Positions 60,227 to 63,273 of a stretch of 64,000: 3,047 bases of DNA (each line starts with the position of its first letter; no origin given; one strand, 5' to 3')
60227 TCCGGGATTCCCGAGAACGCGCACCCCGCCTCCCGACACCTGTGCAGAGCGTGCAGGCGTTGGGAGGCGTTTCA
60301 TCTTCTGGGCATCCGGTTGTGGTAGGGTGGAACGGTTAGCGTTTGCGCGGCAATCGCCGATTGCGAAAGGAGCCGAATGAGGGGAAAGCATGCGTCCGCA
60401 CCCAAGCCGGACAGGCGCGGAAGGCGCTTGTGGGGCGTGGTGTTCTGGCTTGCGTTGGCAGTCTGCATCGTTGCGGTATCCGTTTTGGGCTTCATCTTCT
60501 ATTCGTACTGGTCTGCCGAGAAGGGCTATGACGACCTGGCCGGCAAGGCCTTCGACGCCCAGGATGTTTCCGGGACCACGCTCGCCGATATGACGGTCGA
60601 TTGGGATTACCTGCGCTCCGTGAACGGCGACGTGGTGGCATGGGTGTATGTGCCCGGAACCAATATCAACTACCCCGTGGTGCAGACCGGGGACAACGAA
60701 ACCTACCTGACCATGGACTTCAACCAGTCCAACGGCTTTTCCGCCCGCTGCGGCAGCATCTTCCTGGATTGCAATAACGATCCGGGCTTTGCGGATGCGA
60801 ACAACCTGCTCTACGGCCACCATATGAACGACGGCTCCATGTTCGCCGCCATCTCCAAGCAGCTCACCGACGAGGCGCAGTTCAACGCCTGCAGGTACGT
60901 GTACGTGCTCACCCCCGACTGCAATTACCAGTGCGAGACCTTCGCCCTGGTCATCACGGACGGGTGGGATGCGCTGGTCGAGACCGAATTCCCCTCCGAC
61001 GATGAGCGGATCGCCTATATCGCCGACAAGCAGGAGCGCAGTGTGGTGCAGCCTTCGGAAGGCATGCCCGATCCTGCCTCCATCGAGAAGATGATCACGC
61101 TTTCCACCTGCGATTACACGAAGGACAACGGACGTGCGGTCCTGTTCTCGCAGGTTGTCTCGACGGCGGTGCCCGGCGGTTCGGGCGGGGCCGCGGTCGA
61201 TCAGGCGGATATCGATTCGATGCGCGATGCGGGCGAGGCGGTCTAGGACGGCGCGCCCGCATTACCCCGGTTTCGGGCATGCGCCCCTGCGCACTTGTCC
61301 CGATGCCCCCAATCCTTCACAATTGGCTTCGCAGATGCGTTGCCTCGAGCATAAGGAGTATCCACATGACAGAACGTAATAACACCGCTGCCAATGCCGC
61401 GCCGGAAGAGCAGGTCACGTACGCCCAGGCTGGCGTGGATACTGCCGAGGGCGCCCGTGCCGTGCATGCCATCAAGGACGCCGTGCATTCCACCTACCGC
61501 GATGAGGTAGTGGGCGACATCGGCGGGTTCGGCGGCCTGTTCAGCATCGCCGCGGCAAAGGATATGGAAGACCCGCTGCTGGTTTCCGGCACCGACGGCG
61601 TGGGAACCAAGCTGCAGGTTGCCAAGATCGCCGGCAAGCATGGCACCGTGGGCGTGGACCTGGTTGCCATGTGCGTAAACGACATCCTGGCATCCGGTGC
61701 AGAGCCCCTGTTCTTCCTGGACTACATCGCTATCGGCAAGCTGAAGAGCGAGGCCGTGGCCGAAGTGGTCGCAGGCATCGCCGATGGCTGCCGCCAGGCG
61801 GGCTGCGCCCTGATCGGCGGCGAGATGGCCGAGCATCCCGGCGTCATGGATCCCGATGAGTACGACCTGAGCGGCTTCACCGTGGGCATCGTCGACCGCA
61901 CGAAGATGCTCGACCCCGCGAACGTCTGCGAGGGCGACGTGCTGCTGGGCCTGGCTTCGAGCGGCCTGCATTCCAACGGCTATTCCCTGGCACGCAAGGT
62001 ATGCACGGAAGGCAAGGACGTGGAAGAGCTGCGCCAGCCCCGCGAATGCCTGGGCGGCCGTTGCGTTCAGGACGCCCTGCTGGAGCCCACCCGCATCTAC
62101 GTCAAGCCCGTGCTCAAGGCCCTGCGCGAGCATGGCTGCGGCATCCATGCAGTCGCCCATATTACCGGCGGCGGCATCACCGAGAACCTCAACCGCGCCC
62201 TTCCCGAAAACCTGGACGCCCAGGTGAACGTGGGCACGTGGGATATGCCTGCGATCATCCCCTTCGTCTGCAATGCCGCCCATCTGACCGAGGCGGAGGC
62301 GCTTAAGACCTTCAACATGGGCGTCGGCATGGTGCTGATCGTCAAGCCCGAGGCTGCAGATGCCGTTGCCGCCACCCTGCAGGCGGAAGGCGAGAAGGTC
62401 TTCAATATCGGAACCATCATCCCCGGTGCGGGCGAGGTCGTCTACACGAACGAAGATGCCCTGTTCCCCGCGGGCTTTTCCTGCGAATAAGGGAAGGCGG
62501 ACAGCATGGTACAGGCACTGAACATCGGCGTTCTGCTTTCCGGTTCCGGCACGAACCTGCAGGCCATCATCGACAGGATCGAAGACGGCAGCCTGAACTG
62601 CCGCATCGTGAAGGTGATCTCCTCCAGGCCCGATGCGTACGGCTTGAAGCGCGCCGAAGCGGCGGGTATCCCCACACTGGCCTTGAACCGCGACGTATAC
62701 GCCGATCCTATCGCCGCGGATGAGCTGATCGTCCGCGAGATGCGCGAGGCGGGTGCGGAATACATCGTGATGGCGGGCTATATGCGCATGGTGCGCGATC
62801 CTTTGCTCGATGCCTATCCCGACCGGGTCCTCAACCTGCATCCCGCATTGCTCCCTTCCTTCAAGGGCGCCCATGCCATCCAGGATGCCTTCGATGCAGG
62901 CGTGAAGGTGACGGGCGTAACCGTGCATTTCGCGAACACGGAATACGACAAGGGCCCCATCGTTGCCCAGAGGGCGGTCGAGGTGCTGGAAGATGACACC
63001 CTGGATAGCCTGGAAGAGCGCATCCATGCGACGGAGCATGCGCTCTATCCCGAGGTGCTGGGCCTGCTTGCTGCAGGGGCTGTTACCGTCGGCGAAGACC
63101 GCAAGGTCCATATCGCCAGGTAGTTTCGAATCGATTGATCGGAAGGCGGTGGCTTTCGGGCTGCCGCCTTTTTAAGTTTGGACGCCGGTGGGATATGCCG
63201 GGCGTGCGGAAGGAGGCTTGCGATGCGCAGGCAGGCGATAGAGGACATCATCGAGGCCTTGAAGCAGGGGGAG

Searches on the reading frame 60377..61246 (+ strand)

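Call 68: search_protein_families(library=pfam, proteins=[window:60377-61246:+], max_evalue=0.00001)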
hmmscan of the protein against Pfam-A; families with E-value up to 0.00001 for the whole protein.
window:60377-61246:+ (289 aa): 1 family
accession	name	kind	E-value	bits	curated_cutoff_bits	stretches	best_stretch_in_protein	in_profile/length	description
PF04203.18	Sortase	-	7.8e-11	42.2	26.6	1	91-258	2-122/125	Sortase domain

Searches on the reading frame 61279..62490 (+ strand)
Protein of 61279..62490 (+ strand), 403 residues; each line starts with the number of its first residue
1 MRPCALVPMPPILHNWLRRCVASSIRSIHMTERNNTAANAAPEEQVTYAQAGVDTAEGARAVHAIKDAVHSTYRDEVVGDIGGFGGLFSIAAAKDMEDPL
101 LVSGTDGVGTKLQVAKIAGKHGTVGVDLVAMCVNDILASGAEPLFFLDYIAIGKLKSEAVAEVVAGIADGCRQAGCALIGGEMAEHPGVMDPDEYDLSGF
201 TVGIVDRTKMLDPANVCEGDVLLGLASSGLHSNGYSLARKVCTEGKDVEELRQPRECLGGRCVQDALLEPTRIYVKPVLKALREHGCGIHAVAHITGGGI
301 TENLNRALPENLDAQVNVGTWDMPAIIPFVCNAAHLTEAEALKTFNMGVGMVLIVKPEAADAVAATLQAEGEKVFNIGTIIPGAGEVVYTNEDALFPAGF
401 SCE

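Call 68: search_protein_families(library=pfam, proteins=[window:61279-62490:+], max_evalue=0.00001)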
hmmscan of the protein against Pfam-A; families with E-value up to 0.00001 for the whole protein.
window:61279-62490:+ (403 aa): 2 families
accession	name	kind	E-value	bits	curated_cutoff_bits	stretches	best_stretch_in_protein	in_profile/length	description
PF02769.27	AIRS_C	-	1.2e-32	113.6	23.1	1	218-389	2-154/156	AIR synthase related protein, C-terminal domain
PF00586.29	AIRS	-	3.9e-25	88.9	24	1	98-205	12-112/112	AIR synthase related protein, N-terminal domain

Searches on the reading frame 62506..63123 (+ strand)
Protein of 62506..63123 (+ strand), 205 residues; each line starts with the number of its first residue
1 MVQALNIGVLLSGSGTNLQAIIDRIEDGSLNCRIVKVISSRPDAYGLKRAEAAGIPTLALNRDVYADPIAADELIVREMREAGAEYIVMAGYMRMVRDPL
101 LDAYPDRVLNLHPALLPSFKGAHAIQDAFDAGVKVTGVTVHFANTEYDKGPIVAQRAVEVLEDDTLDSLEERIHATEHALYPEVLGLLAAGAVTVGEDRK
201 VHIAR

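Call 68: search_protein_families(library=pfam, proteins=[window:62506-63123:+], max_evalue=0.00001)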
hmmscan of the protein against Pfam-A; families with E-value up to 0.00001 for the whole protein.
window:62506-63123:+ (205 aa): 1 family
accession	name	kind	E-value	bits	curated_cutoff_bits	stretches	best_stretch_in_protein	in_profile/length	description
PF00551.24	Formyl_trans_N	-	1.6e-56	191.4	26.1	1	6-185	2-181/181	Formyl transferase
